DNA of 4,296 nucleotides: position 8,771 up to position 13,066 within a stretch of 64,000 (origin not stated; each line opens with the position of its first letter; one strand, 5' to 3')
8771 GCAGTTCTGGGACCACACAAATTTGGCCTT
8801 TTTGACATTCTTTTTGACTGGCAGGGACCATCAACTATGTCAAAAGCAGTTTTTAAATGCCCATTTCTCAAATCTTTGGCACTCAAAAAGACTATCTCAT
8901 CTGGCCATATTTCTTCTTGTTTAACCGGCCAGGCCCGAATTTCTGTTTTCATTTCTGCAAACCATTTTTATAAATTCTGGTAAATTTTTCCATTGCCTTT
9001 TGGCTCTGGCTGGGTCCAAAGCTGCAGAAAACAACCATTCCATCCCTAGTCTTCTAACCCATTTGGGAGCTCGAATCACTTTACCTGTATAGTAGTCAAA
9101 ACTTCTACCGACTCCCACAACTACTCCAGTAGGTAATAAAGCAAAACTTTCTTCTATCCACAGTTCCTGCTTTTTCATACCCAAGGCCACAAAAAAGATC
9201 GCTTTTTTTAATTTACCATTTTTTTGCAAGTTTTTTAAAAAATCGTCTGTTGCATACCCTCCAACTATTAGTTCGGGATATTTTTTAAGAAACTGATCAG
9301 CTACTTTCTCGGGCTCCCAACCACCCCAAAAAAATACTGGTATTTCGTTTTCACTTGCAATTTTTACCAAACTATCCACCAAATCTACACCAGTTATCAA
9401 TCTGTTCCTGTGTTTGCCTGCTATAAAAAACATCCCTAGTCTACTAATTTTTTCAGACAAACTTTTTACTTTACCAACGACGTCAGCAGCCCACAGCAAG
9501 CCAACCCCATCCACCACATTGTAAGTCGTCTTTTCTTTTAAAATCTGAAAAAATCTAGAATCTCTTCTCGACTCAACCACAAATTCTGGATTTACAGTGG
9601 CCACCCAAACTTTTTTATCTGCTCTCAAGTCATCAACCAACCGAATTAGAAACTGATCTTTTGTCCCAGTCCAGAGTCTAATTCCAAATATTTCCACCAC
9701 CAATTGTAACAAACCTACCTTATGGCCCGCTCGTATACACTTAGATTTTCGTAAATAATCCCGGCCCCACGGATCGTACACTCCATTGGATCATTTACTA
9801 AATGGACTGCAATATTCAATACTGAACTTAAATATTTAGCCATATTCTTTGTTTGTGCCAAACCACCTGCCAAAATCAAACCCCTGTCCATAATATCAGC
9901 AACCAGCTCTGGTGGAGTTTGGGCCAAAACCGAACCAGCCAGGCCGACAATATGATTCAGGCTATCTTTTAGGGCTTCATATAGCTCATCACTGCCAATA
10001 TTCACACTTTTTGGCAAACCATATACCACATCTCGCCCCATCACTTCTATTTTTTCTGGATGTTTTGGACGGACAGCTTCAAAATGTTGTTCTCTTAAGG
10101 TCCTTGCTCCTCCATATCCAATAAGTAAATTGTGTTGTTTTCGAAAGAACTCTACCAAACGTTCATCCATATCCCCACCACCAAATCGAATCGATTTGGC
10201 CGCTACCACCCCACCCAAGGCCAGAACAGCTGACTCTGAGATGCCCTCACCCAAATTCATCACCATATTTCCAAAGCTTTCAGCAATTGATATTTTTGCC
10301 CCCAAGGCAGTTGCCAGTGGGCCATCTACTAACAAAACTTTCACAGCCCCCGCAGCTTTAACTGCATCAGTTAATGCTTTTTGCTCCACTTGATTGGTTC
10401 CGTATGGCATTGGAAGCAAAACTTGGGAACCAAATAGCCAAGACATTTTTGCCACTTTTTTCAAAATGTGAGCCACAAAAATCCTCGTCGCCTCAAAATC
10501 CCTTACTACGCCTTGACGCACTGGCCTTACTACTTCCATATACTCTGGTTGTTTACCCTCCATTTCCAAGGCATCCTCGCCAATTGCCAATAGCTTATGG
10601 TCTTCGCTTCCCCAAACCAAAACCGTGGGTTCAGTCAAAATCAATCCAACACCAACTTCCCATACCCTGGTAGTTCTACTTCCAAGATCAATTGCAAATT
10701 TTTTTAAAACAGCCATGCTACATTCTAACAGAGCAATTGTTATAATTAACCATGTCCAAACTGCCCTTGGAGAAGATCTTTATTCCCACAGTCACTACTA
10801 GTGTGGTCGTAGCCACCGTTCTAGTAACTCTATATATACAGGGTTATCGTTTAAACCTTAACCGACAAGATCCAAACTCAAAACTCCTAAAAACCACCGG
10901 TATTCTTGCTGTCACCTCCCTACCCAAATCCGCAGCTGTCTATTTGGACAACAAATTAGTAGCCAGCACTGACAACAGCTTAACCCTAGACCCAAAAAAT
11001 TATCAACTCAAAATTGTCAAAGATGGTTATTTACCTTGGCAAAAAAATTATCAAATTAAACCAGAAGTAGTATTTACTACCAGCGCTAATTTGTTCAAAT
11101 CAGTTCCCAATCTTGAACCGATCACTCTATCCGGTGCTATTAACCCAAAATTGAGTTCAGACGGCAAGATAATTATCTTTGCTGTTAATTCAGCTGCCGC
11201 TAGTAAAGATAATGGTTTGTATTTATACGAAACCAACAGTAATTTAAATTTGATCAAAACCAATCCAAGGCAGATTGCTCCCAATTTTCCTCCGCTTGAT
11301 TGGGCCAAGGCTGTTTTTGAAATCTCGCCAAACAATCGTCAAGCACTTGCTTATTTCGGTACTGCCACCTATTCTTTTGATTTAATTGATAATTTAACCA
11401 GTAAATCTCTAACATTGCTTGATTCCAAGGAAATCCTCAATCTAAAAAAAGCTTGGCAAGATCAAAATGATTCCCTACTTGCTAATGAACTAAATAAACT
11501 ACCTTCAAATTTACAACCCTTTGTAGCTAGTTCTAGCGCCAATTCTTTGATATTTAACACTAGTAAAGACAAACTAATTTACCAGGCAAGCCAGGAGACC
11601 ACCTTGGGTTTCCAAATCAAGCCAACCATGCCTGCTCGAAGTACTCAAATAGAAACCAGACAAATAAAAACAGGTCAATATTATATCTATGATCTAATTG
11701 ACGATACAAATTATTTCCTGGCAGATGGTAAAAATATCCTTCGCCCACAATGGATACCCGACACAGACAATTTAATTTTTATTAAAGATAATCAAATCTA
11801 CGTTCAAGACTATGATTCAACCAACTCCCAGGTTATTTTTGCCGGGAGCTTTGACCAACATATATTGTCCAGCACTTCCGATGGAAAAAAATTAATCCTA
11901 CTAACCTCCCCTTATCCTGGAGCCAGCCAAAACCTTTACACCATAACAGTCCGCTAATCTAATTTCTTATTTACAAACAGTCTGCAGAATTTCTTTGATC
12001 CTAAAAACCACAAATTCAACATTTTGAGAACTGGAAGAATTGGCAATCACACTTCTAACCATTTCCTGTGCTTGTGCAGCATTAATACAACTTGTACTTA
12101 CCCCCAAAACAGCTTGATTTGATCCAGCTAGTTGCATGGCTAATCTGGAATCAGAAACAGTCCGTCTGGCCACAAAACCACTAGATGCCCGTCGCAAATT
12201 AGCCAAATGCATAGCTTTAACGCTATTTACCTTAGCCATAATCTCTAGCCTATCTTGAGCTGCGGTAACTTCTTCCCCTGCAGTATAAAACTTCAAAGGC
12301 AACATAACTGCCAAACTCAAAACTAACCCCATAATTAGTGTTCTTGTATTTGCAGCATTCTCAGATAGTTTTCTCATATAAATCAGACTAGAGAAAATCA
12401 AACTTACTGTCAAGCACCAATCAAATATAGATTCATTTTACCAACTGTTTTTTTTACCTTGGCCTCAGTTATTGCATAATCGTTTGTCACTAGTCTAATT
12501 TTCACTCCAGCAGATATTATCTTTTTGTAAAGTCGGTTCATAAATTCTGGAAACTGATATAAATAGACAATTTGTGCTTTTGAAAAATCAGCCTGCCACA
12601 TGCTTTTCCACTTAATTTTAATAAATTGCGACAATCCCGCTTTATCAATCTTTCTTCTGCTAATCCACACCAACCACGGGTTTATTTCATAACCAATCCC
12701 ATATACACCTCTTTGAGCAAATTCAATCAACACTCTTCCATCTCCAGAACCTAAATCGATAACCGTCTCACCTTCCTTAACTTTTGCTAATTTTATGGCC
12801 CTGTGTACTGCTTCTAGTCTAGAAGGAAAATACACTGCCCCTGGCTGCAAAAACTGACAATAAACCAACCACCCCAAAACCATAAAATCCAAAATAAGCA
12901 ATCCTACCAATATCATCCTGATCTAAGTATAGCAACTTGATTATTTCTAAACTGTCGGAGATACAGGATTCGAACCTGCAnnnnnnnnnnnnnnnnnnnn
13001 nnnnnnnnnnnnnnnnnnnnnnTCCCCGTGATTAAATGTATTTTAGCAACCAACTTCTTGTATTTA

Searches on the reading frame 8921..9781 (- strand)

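Call 81: search_protein_families(library=pfam, proteins=[window:8921-9781:-], max_evalue=0.0001)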
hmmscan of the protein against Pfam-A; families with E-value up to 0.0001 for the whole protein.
window:8921-9781:- (286 aa): 1 family
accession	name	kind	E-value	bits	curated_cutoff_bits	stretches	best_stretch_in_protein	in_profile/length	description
PF03808.19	Glyco_tran_WecG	-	5.8e-32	111.2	27.4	1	87-263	3-167/168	Glycosyl transferase WecG/TagA/CpsF family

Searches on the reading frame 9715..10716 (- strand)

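Call 81: search_protein_families(library=pfam, proteins=[window:9715-10716:-], max_evalue=0.0001)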
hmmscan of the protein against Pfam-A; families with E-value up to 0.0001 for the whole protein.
window:9715-10716:- (333 aa): 1 family
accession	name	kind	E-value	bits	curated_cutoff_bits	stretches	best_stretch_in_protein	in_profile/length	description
PF06723.19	MreB_Mbl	-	4.6e-94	315.4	27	1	5-326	2-323/327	MreB/Mbl protein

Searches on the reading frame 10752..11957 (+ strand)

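Call 81: search_protein_families(library=pfam, proteins=[window:10752-11957:+], max_evalue=0.0001)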
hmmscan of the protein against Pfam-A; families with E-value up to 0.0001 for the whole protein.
window:10752-11957:+ (401 aa): 2 families
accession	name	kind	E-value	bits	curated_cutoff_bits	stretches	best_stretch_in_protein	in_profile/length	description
PF08308.17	PEGA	-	7.4e-09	35.8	20.8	1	50-114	2-67/71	PEGA domain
PF00930.27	DPPIV_N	-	6.5e-06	25.5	22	1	299-361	14-78/354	Dipeptidyl peptidase IV (DPP IV) N-terminal region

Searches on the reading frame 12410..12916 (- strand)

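Call 81: search_protein_families(library=pfam, proteins=[window:12410-12916:-], max_evalue=0.0001)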
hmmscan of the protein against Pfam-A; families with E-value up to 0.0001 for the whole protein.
window:12410-12916:- (168 aa): 1 family
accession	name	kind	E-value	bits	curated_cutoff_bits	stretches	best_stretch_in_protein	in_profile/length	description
PF13489.12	Methyltransf_23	-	2.3e-05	24.6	27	1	44-86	18-60/164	Methyltransferase domain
